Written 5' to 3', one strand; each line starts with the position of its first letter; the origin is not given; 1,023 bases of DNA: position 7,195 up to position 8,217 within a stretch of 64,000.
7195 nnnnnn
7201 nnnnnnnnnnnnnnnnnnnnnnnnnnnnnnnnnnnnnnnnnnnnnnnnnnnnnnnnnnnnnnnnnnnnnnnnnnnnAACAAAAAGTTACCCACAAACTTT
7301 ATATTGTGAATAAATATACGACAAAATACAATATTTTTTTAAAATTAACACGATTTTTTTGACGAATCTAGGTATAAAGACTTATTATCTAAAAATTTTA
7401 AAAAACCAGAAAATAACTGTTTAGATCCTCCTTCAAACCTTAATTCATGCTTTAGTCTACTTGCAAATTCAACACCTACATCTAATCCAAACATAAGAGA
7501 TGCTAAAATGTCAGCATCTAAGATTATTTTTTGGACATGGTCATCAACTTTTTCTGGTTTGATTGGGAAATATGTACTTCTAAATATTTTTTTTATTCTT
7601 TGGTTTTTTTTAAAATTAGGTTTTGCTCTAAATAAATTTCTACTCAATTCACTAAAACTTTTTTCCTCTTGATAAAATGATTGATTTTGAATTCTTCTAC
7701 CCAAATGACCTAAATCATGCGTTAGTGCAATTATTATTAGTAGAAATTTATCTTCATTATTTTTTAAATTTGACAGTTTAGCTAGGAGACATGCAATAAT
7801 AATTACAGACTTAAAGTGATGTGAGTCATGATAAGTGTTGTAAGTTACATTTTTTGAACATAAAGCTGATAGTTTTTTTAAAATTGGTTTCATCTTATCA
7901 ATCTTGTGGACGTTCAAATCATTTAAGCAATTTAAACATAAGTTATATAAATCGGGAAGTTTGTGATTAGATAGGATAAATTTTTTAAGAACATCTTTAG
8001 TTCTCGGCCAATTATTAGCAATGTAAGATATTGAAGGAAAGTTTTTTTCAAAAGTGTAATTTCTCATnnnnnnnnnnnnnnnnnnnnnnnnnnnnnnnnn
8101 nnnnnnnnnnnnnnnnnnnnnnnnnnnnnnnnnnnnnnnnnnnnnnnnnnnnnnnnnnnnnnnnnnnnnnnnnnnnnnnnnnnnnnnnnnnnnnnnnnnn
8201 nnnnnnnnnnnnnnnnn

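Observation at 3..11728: Candidate new system: a cyclic-nucleotide module linked to a TolC-dependent surface or secreted fibril pair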

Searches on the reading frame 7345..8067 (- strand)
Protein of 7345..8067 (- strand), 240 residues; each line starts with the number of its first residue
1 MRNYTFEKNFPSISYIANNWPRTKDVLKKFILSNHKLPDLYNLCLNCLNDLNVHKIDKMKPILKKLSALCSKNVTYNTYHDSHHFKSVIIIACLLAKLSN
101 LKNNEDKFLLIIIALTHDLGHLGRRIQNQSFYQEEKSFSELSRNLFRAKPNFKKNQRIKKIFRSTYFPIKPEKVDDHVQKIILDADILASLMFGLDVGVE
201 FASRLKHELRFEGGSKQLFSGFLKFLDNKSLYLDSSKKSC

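Call 5: search_protein_families(library=pfam, max_evalue=0.01, proteins=[window:7345-8067:-])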
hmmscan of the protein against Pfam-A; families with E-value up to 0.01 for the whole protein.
window:7345-8067:- (240 aa): 3 families
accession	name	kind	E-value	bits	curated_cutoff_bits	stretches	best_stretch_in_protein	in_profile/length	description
PF01966.28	HD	-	4.5e-06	27.4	22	1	83-189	3-114/116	HD domain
PF24391.1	HD-CE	-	0.0003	21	27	1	78-148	5-83/263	HD-CE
PF00233.25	PDEase_I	-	0.0057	16.8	24.8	1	79-124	1-49/238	3'5'-cyclic nucleotide phosphodiesterase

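Call 21: search_protein_families(library=ncbifam, max_evalue=0.01, proteins=[window:7345-8067:-])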
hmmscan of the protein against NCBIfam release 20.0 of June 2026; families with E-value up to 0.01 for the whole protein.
window:7345-8067:- (240 aa): 0 families

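Call 26: search_solved_structures(query=window:7345-8067:-, max_evalue=1, show_alignments=2)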
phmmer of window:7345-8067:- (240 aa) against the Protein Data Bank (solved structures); distinct sequences matched with E-value up to 1: 35.
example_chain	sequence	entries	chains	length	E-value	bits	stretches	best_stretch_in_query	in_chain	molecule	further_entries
6vbi_A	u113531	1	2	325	0.0059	19.4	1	29-136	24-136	cGMP-specific 3',5'-cyclic phosphodiesterase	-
1udt_A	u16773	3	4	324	0.0059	19.4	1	29-136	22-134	cGMP-specific 3',5'-cyclic phosphodiesterase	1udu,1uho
8wkf_A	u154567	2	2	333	0.0068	19.2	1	29-136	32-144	cGMP-specific 3',5'-cyclic phosphodiesterase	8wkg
3jab_C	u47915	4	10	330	0.0069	19.2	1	29-136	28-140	phosphodiesterase 5/6 chimera catalytic domain | cGMP-specific 3',5'-cyclic phosphodiesterase catalytic domain, Cone cGMP-specific 3',5'-cy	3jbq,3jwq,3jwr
6l6e_A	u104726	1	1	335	0.0069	19.2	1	29-136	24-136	cGMP-specific 3',5'-cyclic phosphodiesterase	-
1rkp_A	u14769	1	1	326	0.007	19.2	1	29-136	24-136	cGMP-specific 3',5'-cyclic phosphodiesterase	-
2h40_A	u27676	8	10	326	0.007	19.2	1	29-136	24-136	cGMP-specific 3',5'-cyclic phosphodiesterase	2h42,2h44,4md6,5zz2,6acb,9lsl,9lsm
3b2r_A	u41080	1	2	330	0.0071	19.2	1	29-136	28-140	cGMP-specific 3',5'-cyclic phosphodiesterase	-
3shy_A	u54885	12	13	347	0.0084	18.9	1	29-136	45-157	cGMP-specific 3',5'-cyclic phosphodiesterase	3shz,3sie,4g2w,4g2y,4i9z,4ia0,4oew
7faq_A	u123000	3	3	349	0.0093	18.8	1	29-136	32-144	cGMP-specific 3',5'-cyclic phosphodiesterase | Isoform PDE5A1 of cGMP-specific 3',5'-cyclic phosphodiesterase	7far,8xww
1t9r_A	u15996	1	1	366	0.0094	18.8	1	29-136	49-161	cGMP-specific 3',5'-cyclic phosphodiesterase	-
3hc8_A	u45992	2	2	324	0.011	18.5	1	29-129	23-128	cGMP-specific 3',5'-cyclic phosphodiesterase,cAMP-specific 3',5'-cyclic phosphodiesterase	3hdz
2chm_A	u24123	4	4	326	0.012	18.5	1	29-129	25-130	CGMP-SPECIFIC 3', 5'-CYCLIC PHOSPHODIESTERASE, CAMP-SPECIFIC 3', 5'-CYCLIC PHOSPHODIESTERA | cGMP-specific 3',5'-cyclic phosphodiesterase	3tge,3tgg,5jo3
1t9s_A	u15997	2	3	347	0.013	18.3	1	29-129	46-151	cGMP-specific 3',5'-cyclic phosphodiesterase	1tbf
1xoz_A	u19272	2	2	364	0.015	18.1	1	29-129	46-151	cGMP-specific 3',5'-cyclic phosphodiesterase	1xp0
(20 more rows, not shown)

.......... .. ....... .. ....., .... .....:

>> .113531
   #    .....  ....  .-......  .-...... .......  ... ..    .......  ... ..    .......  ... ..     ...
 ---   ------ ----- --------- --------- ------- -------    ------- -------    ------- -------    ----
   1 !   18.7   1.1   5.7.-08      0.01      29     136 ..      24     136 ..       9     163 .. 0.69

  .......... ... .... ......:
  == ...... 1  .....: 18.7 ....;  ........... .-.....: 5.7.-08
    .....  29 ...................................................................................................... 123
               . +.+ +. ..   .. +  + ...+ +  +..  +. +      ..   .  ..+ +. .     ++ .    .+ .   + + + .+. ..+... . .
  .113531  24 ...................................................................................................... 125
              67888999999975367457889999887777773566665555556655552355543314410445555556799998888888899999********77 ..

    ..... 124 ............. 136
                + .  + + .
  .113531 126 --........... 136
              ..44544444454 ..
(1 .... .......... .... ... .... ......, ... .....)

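Call 28: find_homologous_proteins(query=window:7345-8067:-)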
Query window:7345-8067:- (240 aa): 118 proteins with E <= 0.001 among 356 candidates.
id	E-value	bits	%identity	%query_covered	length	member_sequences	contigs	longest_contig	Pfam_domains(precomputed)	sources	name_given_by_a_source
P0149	7.0e-154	528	100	100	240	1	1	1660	PF01966.29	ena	-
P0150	4.4e-153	525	99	100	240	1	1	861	PF01966.29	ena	-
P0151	5.2e-153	525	99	100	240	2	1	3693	PF01966.29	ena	-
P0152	6.4e-151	518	98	100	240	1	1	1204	PF01966.29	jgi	jgi:hypothetical protein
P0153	1.1e-150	518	97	100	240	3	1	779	PF01966.29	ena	-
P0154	2.0e-150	517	97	100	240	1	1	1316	PF01966.29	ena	-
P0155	2.7e-150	516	97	100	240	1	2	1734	-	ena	-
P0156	7.3e-146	502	94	100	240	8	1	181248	PF01966.29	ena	-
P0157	1.3e-144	498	93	100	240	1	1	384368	PF01966.29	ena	-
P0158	2.1e-143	494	93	100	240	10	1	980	PF01966.29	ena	-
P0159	5.8e-143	492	92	100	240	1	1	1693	PF01966.29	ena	-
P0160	9.2e-143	492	92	100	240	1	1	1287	PF01966.29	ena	-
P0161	1.8e-142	491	93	100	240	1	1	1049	PF01966.29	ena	-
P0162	2.0e-142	491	92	100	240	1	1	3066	PF01966.29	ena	-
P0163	2.7e-142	490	91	100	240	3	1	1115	PF01966.29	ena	-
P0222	2.1e-85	304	59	100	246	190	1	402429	-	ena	-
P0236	2.7e-81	291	57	100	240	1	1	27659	-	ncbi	-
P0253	8.0e-74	266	52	100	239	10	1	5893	-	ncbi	-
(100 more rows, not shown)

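Call 29: find_encoding_contigs(protein=P0222, flank=10000, max_places=2)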
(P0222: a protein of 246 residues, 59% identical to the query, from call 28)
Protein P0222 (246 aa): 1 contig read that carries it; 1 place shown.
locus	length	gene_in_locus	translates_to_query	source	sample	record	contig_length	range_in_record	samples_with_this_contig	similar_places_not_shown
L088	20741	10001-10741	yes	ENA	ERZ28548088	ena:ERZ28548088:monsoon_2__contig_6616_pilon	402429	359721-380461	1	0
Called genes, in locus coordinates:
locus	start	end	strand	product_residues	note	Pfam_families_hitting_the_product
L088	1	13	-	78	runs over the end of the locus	PF04851:ResIII (weak), PF00270:DEAD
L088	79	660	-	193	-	-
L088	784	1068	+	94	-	PF03937:Sdh5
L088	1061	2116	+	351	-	PF17757:UvrB_inter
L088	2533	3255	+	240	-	PF04851:ResIII, PF00270:DEAD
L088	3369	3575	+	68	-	-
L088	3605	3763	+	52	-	PF00271:Helicase_C (weak)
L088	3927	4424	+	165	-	PF03461:TRCF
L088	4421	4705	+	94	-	-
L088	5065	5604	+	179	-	-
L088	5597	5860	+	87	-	PF13616:Rotamase_3, PF00639:Rotamase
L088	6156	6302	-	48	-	-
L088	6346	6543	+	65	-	-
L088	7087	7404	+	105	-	-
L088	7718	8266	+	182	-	PF01590:GAF, PF13185:GAF_2 (weak)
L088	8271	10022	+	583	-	PF01590:GAF, PF13185:GAF_2, PF13492:GAF_3, PF13426:PAS_9 (weak), PF00211:Guanylate_cyc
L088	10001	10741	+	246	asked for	-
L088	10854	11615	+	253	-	PF02321:OEP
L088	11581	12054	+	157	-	PF02321:OEP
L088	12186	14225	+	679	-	PF04773:FecR (weak)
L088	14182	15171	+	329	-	-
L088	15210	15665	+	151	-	-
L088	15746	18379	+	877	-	PF04773:FecR (weak), PF00353:HemolysinCabind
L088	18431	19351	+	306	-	-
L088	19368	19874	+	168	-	PF00005:ABC_tran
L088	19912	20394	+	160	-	-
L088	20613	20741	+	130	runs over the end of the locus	-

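Call 30: find_encoding_contigs(protein=P0236, flank=10000, max_places=2)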
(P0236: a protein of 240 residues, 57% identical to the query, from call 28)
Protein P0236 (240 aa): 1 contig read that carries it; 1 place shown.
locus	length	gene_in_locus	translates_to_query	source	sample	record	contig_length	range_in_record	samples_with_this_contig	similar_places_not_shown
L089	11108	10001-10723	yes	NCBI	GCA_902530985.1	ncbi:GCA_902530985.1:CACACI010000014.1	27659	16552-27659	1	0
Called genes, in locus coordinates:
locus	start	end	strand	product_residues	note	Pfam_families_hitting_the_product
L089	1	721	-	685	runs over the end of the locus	PF00270:DEAD, PF04851:ResIII, PF00271:Helicase_C, PF22590:Cas3-like_C_2 (weak), PF19833:RecG_dom3_C (weak)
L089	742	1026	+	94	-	PF03937:Sdh5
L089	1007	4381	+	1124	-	PF17757:UvrB_inter, PF02559:CarD_TRCF_RID, PF00270:DEAD, PF04851:ResIII, PF00271:Helicase_C, PF03461:TRCF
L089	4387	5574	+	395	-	-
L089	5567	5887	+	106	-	PF13616:Rotamase_3, PF13145:Rotamase_2 (weak), PF00639:Rotamase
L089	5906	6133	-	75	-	-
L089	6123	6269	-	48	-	-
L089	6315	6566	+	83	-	-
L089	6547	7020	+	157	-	PF02643:DUF192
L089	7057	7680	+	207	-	-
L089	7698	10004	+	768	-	PF01590:GAF, PF13185:GAF_2, PF13492:GAF_3, PF01590:GAF, PF13185:GAF_2, PF13492:GAF_3, PF13426:PAS_9 (weak), PF00211:Guanylate_cyc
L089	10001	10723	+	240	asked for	-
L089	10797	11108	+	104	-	?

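Call 31: find_encoding_contigs(protein=P0253, flank=10000, max_places=2)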
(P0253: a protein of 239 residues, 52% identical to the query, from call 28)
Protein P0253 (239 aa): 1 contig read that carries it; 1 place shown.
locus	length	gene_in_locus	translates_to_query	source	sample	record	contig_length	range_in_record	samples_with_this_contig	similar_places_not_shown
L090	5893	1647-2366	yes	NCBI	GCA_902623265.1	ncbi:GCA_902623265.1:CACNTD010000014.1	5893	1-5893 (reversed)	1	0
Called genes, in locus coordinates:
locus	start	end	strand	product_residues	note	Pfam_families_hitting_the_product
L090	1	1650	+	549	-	?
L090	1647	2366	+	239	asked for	-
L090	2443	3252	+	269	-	PF02321:OEP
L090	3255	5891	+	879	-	?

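Call 66: predict_structure(alignment_id=A2)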
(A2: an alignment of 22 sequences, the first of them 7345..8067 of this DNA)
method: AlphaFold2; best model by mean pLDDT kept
length: 240 residues; sequences in the alignment: 22
mean_pLDDT: 78.4   pTM: 0.80
mean pLDDT of the five models: 78.4, 76.2, 76.1, 73.6, 70.7
residues with pLDDT >= 90: 59; 70-90: 114; 50-70: 57; < 50: 10
segments of 3 or more residues with pLDDT < 50: 1-4, 75-77
pLDDT, mean of each block of 10 residues (from residue 1): 57 86 81 78 94 88 90 59 86 90 92 90 66 87 75 89 82 85 84 65 65 75 68 51
secondary structure, 60 per line:
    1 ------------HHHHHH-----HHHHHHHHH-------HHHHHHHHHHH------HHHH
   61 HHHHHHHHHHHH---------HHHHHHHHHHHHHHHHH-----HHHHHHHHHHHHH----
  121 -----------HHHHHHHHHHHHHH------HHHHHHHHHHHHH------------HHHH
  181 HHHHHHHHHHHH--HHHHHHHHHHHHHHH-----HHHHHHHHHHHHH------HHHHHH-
elements in order: H13-18 H24-32 H40-50 H57-72 H82-98 H104-116 H132-145 H152-164 H177-192 H195-209 H215-227 H234-239

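Call 73: fold_search(model_id=the predicted structure, library=pdb)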
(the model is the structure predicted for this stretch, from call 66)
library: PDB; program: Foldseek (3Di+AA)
matches with E <= 10: 556; with E <= 0.001: 0
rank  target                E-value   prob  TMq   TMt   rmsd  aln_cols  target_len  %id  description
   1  4ia0                  1.4e-03  1.00  0.56  0.48   6.2       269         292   16  Crystal structure of the PDE5A1 catalytic domain in complex with novel inhibitors (released 2014-01-01)
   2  6iwi                  2.0e-03  1.00  0.58  0.50   6.4       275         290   17  Crystal structure of PDE5A in complex with a novel inhibitor (released 2019-12-11)
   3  4g2w                  2.2e-03  1.00  0.56  0.49   6.1       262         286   17  Crystal structure of PDE5A in complex with its inhibitor (released 2013-06-26)
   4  4md6                  2.5e-03  1.00  0.56  0.47   6.5       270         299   16  Crystal structure of PDE5 in complex with inhibitor 5R (released 2014-07-09)
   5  2chm                  2.6e-03  1.00  0.54  0.43   7.5       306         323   15  Crystal structure of N2 substituted pyrazolo pyrimidinones - a flipped binding mode in PDE5 (released 2006-06-08)
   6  8wkg                  2.9e-03  1.00  0.58  0.48   6.3       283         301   17  Rational Design of Highly Selective PDE5 inhibitors for the Treatment of Idiopathic Pulmonary Fibrosis (released 2024-10-02)
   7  1udt                  3.0e-03  1.00  0.57  0.46   6.5       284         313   16  Crystal structure of Human Phosphodiesterase 5 complexed with Sildenafil(Viagra) (released 2004-05-11)
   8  3jwq_A                3.0e-03  1.00  0.55  0.43   8.0       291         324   14  Crystal structure of chimeric PDE5/PDE6 catalytic domain complexed with sildenafil (released 2009-10-13)
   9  2h42_B                3.1e-03  1.00  0.56  0.45   6.7       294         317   16  Crystal structure of PDE5 in complex with sildenafil (released 2006-06-06)
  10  4oew                  3.3e-03  1.00  0.58  0.49   8.1       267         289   18  Crystal structure of the PDE5A1 catalytic domain in complex with novel inhibitors (released 2015-04-01)
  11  6acb                  3.3e-03  1.00  0.56  0.47   7.0       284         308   15  Crystal structure of PDE5 in complex with inhibitor LW1805 (released 2018-09-19)
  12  1rkp                  3.4e-03  1.00  0.53  0.44   7.8       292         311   15  Crystal structure of PDE5A1-IBMX (released 2004-03-30)
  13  4x0f_B                3.4e-03  1.00  0.45  0.29  13.9       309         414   12  Crystal structure of crosslink stabilized long-form PDE4B in complex with (R)-(-)-rolipram (released 2015-03-11)
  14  3kkt_B                3.5e-03  1.00  0.43  0.33   9.9       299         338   13  Crystal structure of human PDE4b with 5-[3-[(1S,2S,4R)-Bicyclo[2.2.1]hept-2-yloxy]-4-methoxyp henyl]tetrahydro-2(1H)-p (released 2009-11-24)
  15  2pw3_A                3.7e-03  1.00  0.46  0.36   9.1       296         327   12  Structure of the PDE4D-cAMP complex (released 2007-10-23)
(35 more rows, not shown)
